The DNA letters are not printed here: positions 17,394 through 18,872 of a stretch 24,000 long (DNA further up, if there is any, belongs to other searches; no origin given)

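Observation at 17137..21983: LysR-controlled CoA-transferase / hydratase / Cys-less thiolase-fold / DUF35 operon: a dehydrogenase-free hydration and retro-aldol module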

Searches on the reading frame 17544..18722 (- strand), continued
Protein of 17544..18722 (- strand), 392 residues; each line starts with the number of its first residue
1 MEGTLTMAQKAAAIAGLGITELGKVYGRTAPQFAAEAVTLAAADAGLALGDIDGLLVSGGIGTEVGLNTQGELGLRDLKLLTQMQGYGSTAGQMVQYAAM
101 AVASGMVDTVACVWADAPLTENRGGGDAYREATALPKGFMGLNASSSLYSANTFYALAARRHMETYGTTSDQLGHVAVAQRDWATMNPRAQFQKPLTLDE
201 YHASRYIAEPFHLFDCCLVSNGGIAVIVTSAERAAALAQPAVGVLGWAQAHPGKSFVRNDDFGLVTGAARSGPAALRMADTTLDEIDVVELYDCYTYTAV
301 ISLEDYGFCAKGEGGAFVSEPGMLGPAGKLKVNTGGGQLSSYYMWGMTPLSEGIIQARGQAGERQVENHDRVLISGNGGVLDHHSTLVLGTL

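Call 60: search_protein_families(library=ncbifam, proteins=[L064:11599-13116:+, L068:14126-15580:-, L080:16480-17970:-, L063:12553-14217:-, L059:11636-13228:+, L013:3762-5435:+, L042:8847-9905:+, L061:13144-14229:+], max_evalue=1e-20)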
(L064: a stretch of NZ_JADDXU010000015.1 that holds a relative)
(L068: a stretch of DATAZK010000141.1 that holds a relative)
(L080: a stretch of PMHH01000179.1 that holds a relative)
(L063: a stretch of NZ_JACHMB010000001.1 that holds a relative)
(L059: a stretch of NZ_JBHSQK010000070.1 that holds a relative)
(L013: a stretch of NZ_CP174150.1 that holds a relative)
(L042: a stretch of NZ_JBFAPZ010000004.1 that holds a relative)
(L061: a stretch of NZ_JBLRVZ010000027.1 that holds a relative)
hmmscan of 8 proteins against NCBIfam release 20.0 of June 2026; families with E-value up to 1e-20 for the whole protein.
L064:11599-13116:+ (505 aa): 33 families (the best 25 are shown)
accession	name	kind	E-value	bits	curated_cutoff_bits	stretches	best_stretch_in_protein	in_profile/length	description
NF045701.1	BenzalDHMdlD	equivalog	4.4e-81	272.7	550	1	23-457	11-433/436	NAD(P)-dependent benzaldehyde dehydrogenase MdlD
NF006916.0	PRK09407.1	equivalog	4.8e-72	243.2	521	1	12-459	50-493/526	succinic semialdehyde dehydrogenase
TIGR01780.1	SSADH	subfamily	1.9e-52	178.7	646.35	1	45-447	45-441/448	succinate-semialdehyde dehydrogenase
NF009725.0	PRK13252.1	equivalog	4.8e-49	167.1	593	1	78-458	102-479/488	betaine-aldehyde dehydrogenase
NF010000.0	PRK13473.1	subfamily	1.3e-47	162.5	615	1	26-453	46-467/475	aminobutyraldehyde dehydrogenase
TIGR03216.1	OH_muco_semi_DH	equivalog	1.4e-46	159.1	693.25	1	55-450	73-471/481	2-hydroxymuconic semialdehyde dehydrogenase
TIGR01804.1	BADH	equivalog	2.2e-45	155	668.6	1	113-448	125-461/467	betaine-aldehyde dehydrogenase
NF006915.0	PRK09406.1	equivalog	2.3e-45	155.4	730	1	88-456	90-454/457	NADP-dependent succinic semialdehyde dehydrogenase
NF045736.1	PaDhStyDRhodo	equivalog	1e-44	152.9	800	1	40-456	61-475/479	phenylacetaldehyde dehydrogenase StyD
NF007497.0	PRK10090.1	equivalog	1.7e-44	152.4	500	1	108-393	129-414/480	aldehyde dehydrogenase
NF045735.1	PaDhStyDPseudo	equivalog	4.1e-43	147.8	850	1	111-456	136-479/483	phenylacetaldehyde dehydrogenase StyD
NF008415.0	PRK11241.1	equivalog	4.9e-43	147.5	828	1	22-445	51-467/482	NADP-dependent succinate-semialdehyde dehydrogenase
NF006992.0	PRK09457.1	subfamily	1.5e-42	145.9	514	1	26-437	44-449/487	succinylglutamate-semialdehyde dehydrogenase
NF042993.1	AlphKGSA_gudD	equivalog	2e-41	142.3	770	1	104-437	123-458/481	alpha-ketoglutaric semialdehyde dehydrogenase GucD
NF052305.1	DioxValDhHalo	equivalog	2.4e-41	142.2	750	1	108-456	128-479/483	2,5-dioxovalerate dehydrogenase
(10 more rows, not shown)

L068:14126-15580:- (484 aa): 38 families (the best 25 are shown)
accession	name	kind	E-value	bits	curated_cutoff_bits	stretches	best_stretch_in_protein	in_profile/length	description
TIGR02299.1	HpaE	equivalog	5.6e-125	417.7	638.35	1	12-484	3-477/488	5-carboxymethyl-2-hydroxymuconate semialdehyde dehydrogenase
NF010000.0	PRK13473.1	subfamily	5.5e-118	394.6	615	1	14-481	7-470/475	aminobutyraldehyde dehydrogenase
NF045736.1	PaDhStyDRhodo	equivalog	5.9e-118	394.4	800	1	10-477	3-471/479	phenylacetaldehyde dehydrogenase StyD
NF045735.1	PaDhStyDPseudo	equivalog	7.9e-115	384.3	850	1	13-484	6-482/483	phenylacetaldehyde dehydrogenase StyD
TIGR01804.1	BADH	equivalog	3.9e-113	378.4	668.6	1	14-479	2-467/467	betaine-aldehyde dehydrogenase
NF009725.0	PRK13252.1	equivalog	1.1e-111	373.7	593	1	10-483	7-479/488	betaine-aldehyde dehydrogenase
TIGR03216.1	OH_muco_semi_DH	equivalog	8.7e-108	361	693.25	1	27-482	16-478/481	2-hydroxymuconic semialdehyde dehydrogenase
TIGR01780.1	SSADH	subfamily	4.5e-105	352.1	646.35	1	31-479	3-448/448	succinate-semialdehyde dehydrogenase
TIGR04284.1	aldehy_Rv0768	hypoth_equivalog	1.5e-100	337.5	775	1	14-481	5-476/480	aldehyde dehydrogenase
NF050026.1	AcaldDHExaC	equivalog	9.7e-97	324.6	900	1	15-481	21-491/503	acetaldehyde dehydrogenase ExaC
NF042993.1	AlphKGSA_gudD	equivalog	9.4e-93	311.5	770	1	14-483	8-480/481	alpha-ketoglutaric semialdehyde dehydrogenase GucD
NF007352.0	PRK09847.1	equivalog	6.4e-92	308.6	850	1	12-483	22-491/495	aldehyde dehydrogenase PuuC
NF007497.0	PRK10090.1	equivalog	2.2e-91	307.1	500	1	12-481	9-475/480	aldehyde dehydrogenase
NF002852.0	PRK03137.1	subfamily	3.4e-91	306.6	648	1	11-481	38-510/514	L-glutamate gamma-semialdehyde dehydrogenase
TIGR03374.1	ABALDH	equivalog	8.8e-91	305.1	909.3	1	14-481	6-469/472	aminobutyraldehyde dehydrogenase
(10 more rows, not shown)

L080:16480-17970:- (496 aa): 38 families (the best 25 are shown)
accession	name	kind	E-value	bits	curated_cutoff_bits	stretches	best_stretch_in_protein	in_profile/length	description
TIGR01780.1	SSADH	subfamily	1.2e-172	574.9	646.35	1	41-488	1-448/448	succinate-semialdehyde dehydrogenase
NF008415.0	PRK11241.1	equivalog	2.1e-170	567.6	828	1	25-492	14-480/482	NADP-dependent succinate-semialdehyde dehydrogenase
NF010000.0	PRK13473.1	subfamily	3.1e-129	431.7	615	1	24-493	5-473/475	aminobutyraldehyde dehydrogenase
TIGR01804.1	BADH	equivalog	1.1e-128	429.7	668.6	1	26-488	2-467/467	betaine-aldehyde dehydrogenase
NF009725.0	PRK13252.1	equivalog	4.3e-124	414.6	593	1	24-493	9-480/488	betaine-aldehyde dehydrogenase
TIGR02299.1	HpaE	equivalog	1.6e-123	412.9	638.35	1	24-494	3-478/488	5-carboxymethyl-2-hydroxymuconate semialdehyde dehydrogenase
NF045735.1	PaDhStyDPseudo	equivalog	6e-118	394.5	850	1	21-492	2-481/483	phenylacetaldehyde dehydrogenase StyD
NF006916.0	PRK09407.1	equivalog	9.8e-118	394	521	1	34-492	31-492/526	succinic semialdehyde dehydrogenase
NF007497.0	PRK10090.1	equivalog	1.5e-110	370.2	500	1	24-491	9-476/480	aldehyde dehydrogenase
NF045736.1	PaDhStyDRhodo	equivalog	1.7e-109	366.5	800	1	22-491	3-476/479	phenylacetaldehyde dehydrogenase StyD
NF006915.0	PRK09406.1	equivalog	6.9e-109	364.7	730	1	43-490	7-454/457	NADP-dependent succinic semialdehyde dehydrogenase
TIGR03216.1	OH_muco_semi_DH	equivalog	5.1e-105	351.8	693.25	1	26-493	5-480/481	2-hydroxymuconic semialdehyde dehydrogenase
NF052305.1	DioxValDhHalo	equivalog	1.4e-104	350.7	750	1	25-487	8-476/483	2,5-dioxovalerate dehydrogenase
NF042993.1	AlphKGSA_gudD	equivalog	2.8e-103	346.3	770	1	26-493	8-481/481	alpha-ketoglutaric semialdehyde dehydrogenase GucD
TIGR04284.1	aldehy_Rv0768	hypoth_equivalog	1.7e-102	343.9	775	1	24-493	3-479/480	aldehyde dehydrogenase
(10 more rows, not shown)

L063:12553-14217:- (554 aa): 1 family
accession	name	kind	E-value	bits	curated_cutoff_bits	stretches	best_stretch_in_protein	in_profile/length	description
NF045818.1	Neo-PentlctneDsynPtlE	equivalog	4.9e-90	302.3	1100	1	27-504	48-533/587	neopentalenolactone/pentalenolactone D synthase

L059:11636-13228:+ (530 aa): 1 family
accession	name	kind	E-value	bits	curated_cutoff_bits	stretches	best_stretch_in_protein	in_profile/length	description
NF045818.1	Neo-PentlctneDsynPtlE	equivalog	2.5e-80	270.3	1100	1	5-479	48-534/587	neopentalenolactone/pentalenolactone D synthase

L013:3762-5435:+ (557 aa): 2 families
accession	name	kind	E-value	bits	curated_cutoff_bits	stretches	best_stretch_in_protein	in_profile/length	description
NF045818.1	Neo-PentlctneDsynPtlE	equivalog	1.8e-86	290.5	1100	1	8-500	39-534/587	neopentalenolactone/pentalenolactone D synthase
NF040505.1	ArsO_flavin_mono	equivalog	2e-23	83.4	425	0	18-225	1-195/346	ArsO family NAD(P)H-dependent flavin-containing monooxygenase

L042:8847-9905:+ (352 aa): 2 families
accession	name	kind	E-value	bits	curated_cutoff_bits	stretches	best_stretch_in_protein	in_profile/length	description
NF041153.1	organophos_OPH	equivalog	1.1e-42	146.5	500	1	23-266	22-257/365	organophosphate hydrolase OPH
NF007373.0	PRK09875.1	equivalog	3.3e-35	122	486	1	48-351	4-291/292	phosphotriesterase-related protein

L061:13144-14229:+ (361 aa): 11 families
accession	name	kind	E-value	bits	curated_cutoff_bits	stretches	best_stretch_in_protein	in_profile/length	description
TIGR03989.1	Rxyl_3153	subfamily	6.5e-67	226.4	440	1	2-351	1-359/370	NDMA-dependent alcohol dehydrogenase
TIGR03451.1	mycoS_dep_FDH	equivalog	5.6e-61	206.3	512.9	1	5-358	4-355/358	S-(hydroxymethyl)mycothiol dehydrogenase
TIGR02818.1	adh_III_F_hyde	equivalog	7.3e-56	189.8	543.95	1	3-352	2-358/368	S-(hydroxymethyl)glutathione dehydrogenase/class III alcohol dehydrogenase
NF041097.1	keto_inos_dh_IolM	equivalog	5.5e-35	120.7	450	0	176-354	200-381/389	scyllo-inosose 3-dehydrogenase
NF006940.0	PRK09422.1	equivalog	1.4e-31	109.7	344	1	15-355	12-327/338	alcohol dehydrogenase AdhP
NF003808.0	PRK05396.1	equivalog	4.7e-30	104.6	380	0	6-107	4-111/341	L-threonine 3-dehydrogenase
TIGR00692.1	tdh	equivalog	1.4e-29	103.2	458.35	0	10-105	6-107/340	L-threonine 3-dehydrogenase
NF047908.1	AldhRedAhr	equivalog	2.7e-26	92.3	470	1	5-351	6-323/335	NADPH-dependent aldehyde reductase Ahr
NF007489.0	PRK10083.1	equivalog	8.2e-25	87.5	376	0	138-353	116-326/339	Zn-dependent oxidoreductase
TIGR03366.1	HpnZ_proposed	hypoth_equivalog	3e-24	85.8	328.1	1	26-339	4-311/315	putative phosphonate catabolism associated alcohol dehydrogenase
NF010344.0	PRK13771.1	subfamily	1.4e-23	83.4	349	0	5-105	3-106/334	putative alcohol dehydrogenase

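Call 66: search_dna_similar(query=window:17544-18704:-, collection=plasmids, mode=protein, max_evalue=1e-60, max_rows=40)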
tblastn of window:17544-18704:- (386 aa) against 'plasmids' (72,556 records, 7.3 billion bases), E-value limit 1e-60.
Records with a match: 12; places in all: 13; records where one place covers at least 80% of the query: 9.
Best place of each record, by identity: <60% 12.
By first word of the organism name: Rhodococcus 6; Sphingopyxis 1; Rhizorhabdus 1; Paraburkholderia 1; Chelativorans 1; Variovorax 1; Nitratireductor 1.
By predicted mobility (MOB-suite, as given by PLSDB): mobilizable 6; non-mobilizable 4; conjugative 2.
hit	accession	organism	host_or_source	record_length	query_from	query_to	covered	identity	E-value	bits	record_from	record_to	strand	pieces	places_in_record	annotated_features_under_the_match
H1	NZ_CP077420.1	Rhodococcus qingshengii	pure culture,oil-contaminated water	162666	6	383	98%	59.6%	3e-128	413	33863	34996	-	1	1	thiolase family protein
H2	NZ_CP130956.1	Rhodococcus opacus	cell culture,Sod-podzolic soil ...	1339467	1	385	100%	56.6%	2e-123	399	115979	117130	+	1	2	none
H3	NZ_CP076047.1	Rhodococcus sp. USK10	-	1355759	1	385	100%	56.6%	2e-122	397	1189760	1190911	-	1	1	record has no annotation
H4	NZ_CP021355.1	Rhodococcus oxybenzonivorans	river sediment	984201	3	384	99%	56.5%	3e-121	393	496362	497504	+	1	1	thiolase family protein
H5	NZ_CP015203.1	Rhodococcus sp. 008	Skate,bacterial culture,renal tissue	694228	1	383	99%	56.1%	3e-126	407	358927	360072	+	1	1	thiolase family protein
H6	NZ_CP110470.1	Rhodococcus opacus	cell culture,Soil contaminated by oil ...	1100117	7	382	97%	55.9%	1e-114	374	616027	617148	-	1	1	record has no annotation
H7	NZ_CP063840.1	Sphingopyxis granuli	whole organism,river sediment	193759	78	383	79%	50.3%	2e-85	290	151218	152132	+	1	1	hypothetical protein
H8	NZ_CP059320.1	Rhizorhabdus wittichii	Enrichment culture,Wastewater treatment ...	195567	78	383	79%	50.3%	2e-85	290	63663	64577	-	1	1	hypothetical protein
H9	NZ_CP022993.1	Paraburkholderia aromaticivorans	-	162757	58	383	84%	45.0%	2e-77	267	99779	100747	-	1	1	thiolase family protein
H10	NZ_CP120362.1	Chelativorans sp. AA-79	single cell,petroleum contaminated soil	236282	59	382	84%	37.1%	1e-61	221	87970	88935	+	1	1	thiolase family protein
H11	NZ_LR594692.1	Variovorax sp. WDL1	linuron-contaminated soil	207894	89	383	76%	40.3%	5e-63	225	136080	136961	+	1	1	thiolase family protein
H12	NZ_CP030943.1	Nitratireductor thuwali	-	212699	59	382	84%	36.7%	6e-61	219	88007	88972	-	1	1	thiolase family protein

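Call 67: get_annotated_region(hit=H8, flank=9000)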
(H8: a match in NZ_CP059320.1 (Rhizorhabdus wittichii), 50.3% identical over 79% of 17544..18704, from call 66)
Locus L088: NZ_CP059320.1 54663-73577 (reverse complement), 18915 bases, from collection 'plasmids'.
description: Rhizorhabdus wittichii strain MPO218 plasmid pIBU218, complete sequence
organism: Rhizorhabdus wittichii (NCBI taxid 160791)
taxonomy: Bacteria; Pseudomonadota; Alphaproteobacteria; Sphingomonadales; Sphingomonadaceae; Rhizorhabdus; Rhizorhabdus wittichii
host: -; source: Enrichment culture,Wastewater treatment of pharmaceutical company; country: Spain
typing (MOB-suite, as given by PLSDB): conjugative; relaxase MOBF; mating-pair formation MPF_F
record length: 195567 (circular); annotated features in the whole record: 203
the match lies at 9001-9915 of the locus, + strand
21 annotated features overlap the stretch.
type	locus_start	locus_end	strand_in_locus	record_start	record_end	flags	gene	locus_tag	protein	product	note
CDS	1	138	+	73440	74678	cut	-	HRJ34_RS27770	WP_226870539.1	FAD-dependent oxidoreductase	-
CDS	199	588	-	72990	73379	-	-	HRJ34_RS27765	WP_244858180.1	SDR family oxidoreductase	-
CDS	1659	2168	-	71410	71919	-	-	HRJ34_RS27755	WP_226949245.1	Fic family protein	-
CDS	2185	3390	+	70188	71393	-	-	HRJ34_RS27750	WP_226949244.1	DUF4158 domain-containing protein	-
CDS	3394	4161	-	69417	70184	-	istB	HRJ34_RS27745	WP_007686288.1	IS21-like element ISSsp5 family helper ATPase IstB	-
CDS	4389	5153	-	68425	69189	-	-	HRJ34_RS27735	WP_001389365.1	IS6-like element IS6100 family transposase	GO:0006313 - DNA transposition [Evidence IEA]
CDS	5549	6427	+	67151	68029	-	bphC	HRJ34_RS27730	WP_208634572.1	biphenyl-2,3-diol 1,2-dioxygenase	-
CDS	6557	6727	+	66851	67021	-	-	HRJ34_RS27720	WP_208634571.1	2-hydroxymuconate tautomerase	GO:0006725 - cellular aromatic compound metabolic process [Evidence IEA]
CDS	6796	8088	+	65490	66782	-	-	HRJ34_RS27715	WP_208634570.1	aromatic ring-hydroxylating dioxygenase subunit alpha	-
CDS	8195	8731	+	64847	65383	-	-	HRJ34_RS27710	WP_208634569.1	aromatic-ring-hydroxylating dioxygenase subunit beta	GO:0006725 - cellular aromatic compound metabolic process [Evidence IEA]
CDS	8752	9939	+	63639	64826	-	-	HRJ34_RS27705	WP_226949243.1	hypothetical protein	-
CDS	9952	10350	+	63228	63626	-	-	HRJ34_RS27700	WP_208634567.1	OB-fold domain-containing protein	-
CDS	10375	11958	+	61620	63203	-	-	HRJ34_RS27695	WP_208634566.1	AMP-binding protein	-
CDS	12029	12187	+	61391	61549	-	-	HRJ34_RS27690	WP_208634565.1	hypothetical protein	-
CDS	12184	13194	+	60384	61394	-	-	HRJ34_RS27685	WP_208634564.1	ABC transporter substrate-binding protein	-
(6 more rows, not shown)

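Call 68: get_annotated_region(hit=H1, flank=9000)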
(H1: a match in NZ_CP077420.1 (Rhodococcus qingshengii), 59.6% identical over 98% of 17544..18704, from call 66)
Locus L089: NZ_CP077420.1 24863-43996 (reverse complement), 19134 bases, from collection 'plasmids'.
description: Rhodococcus qingshengii strain TG-1 plasmid unnamed4, complete sequence
organism: Rhodococcus qingshengii (NCBI taxid 334542)
taxonomy: Bacteria; Actinomycetota; Actinomycetes; Mycobacteriales; Nocardiaceae; Rhodococcus; Rhodococcus qingshengii
host: -; source: pure culture,oil-contaminated water; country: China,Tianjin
typing (MOB-suite, as given by PLSDB): mobilizable; replicon rep_cluster_1311; relaxase MOBP
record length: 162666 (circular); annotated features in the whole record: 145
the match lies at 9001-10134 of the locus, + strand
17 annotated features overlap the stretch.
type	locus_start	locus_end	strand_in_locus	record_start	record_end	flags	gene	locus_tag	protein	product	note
CDS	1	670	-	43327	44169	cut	-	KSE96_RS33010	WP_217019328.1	Fic family protein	-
CDS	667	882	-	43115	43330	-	-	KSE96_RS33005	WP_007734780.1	antitoxin VbhA family protein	-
CDS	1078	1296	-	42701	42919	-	-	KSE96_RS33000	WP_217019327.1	hypothetical protein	-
CDS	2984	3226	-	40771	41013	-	-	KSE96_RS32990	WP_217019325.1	hypothetical protein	-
CDS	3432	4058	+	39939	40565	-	-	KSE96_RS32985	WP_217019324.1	hypothetical protein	-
CDS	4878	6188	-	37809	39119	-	-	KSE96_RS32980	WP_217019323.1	MFS transporter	GO:0055085 - transmembrane transport [Evidence IEA]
CDS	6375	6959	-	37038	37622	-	-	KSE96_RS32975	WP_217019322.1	cysteine hydrolase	-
CDS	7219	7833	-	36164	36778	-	-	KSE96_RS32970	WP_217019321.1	TetR/AcrR family transcriptional regulator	GO:0006355 - regulation of DNA-templated transcription [Evidence IEA]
CDS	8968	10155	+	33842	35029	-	-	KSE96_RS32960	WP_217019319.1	thiolase family protein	-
CDS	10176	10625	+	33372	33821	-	-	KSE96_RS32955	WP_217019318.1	OB-fold domain-containing protein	-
CDS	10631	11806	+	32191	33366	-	-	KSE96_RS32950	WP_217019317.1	CoA transferase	-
CDS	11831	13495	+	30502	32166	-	-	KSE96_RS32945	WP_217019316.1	long-chain-fatty-acid--CoA ligase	-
CDS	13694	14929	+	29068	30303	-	-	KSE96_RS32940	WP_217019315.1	CaiB/BaiF CoA-transferase family protein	-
CDS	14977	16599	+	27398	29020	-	-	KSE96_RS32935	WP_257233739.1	long-chain-fatty-acid--CoA ligase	-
CDS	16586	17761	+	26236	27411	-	-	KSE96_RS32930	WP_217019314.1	thiolase family protein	GO:0006635 - fatty acid beta-oxidation [Evidence IEA]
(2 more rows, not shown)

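Call 73: get_annotated_region(hit=H4, flank=8000)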
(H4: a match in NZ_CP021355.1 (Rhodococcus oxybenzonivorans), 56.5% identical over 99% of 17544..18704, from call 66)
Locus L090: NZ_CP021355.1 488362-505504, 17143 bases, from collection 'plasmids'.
description: Rhodococcus oxybenzonivorans strain S2-17 plasmid pRB98, complete sequence
organism: Rhodococcus oxybenzonivorans (NCBI taxid 1990687)
taxonomy: Bacteria; Actinomycetota; Actinomycetes; Mycobacteriales; Nocardiaceae; Rhodococcus; Rhodococcus oxybenzonivorans
host: -; source: river sediment; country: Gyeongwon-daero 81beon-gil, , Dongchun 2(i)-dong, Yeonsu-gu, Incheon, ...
typing (MOB-suite, as given by PLSDB): mobilizable; relaxase MOBP
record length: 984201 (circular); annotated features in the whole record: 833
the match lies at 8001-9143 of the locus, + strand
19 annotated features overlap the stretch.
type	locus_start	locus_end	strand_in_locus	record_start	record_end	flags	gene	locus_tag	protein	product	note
CDS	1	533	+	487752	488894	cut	-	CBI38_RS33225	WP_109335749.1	acyl-CoA dehydrogenase family protein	-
CDS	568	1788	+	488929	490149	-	-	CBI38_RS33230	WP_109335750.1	acyl-CoA dehydrogenase family protein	-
CDS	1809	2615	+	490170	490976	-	-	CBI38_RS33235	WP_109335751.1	enoyl-CoA hydratase-related protein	-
CDS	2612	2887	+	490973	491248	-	-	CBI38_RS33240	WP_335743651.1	AMP-binding protein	-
CDS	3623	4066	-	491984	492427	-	-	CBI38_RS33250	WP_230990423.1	transposase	-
CDS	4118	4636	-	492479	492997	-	-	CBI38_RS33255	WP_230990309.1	winged helix-turn-helix domain-containing protein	-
CDS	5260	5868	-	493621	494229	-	-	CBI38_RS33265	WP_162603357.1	TetR/AcrR family transcriptional regulator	-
CDS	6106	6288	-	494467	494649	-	-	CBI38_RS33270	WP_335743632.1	iron chelate uptake ABC transporter family permease subunit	-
CDS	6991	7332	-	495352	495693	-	-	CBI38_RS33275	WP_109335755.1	transposase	GO:0006313 - DNA transposition [Evidence IEA]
CDS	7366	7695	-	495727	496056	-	-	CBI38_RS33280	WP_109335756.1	transposase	GO:0006313 - DNA transposition [Evidence IEA]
CDS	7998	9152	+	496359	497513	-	-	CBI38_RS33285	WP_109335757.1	thiolase family protein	-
CDS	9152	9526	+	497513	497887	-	-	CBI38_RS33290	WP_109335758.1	OB-fold domain-containing protein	-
CDS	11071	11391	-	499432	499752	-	-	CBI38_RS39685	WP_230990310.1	transposase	GO:0006313 - DNA transposition [Evidence IEA]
CDS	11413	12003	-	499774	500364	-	-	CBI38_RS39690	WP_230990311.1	transposase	GO:0006313 - DNA transposition [Evidence IEA]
CDS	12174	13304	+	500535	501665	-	-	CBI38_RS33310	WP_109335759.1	LLM class flavin-dependent oxidoreductase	-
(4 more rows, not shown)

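Call 74: get_annotated_region(hit=H5, flank=8000)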
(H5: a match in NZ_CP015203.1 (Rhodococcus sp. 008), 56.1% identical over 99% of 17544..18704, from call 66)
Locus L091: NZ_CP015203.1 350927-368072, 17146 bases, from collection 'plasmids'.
description: Rhodococcus sp. 008 plasmid pR8L1, complete sequence
organism: Rhodococcus sp. 008 (NCBI taxid 1723645)
taxonomy: Bacteria; Actinomycetota; Actinomycetes; Mycobacteriales; Nocardiaceae; Rhodococcus; Rhodococcus sp. 008
host: -; source: Skate,bacterial culture,renal tissue; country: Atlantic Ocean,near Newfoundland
typing (MOB-suite, as given by PLSDB): mobilizable; relaxase MOBP
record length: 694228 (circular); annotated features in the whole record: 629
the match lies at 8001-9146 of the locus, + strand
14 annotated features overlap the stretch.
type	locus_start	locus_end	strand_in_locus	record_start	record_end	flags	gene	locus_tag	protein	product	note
CDS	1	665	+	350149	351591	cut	-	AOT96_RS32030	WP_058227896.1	aldehyde dehydrogenase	-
CDS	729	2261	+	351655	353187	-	-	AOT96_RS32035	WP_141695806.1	long-chain fatty acid--CoA ligase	-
CDS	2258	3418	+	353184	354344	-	-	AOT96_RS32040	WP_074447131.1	acyl-CoA dehydrogenase family protein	-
CDS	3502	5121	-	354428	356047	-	-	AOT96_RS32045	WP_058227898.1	long-chain fatty acid--CoA ligase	-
CDS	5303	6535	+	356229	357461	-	-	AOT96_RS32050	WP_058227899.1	cytochrome P450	-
CDS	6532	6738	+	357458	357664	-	-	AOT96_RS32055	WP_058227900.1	ferredoxin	-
CDS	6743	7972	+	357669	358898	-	-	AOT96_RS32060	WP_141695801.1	FAD-dependent oxidoreductase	-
CDS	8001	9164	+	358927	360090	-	-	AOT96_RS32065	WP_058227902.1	thiolase family protein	-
CDS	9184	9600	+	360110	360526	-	-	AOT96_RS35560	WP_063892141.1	OB-fold domain-containing protein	-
CDS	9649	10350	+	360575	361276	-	-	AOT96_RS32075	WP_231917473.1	TetR/AcrR family transcriptional regulator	-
CDS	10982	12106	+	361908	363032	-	-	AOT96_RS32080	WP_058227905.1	NDMA-dependent alcohol dehydrogenase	-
CDS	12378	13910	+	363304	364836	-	-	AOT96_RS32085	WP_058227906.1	aldehyde dehydrogenase family protein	-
CDS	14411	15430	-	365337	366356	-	-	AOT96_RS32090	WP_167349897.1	LysR family transcriptional regulator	GO:0006355 - regulation of DNA-templated transcription [Evidence IEA]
CDS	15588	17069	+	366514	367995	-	-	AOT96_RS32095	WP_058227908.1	aldehyde dehydrogenase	-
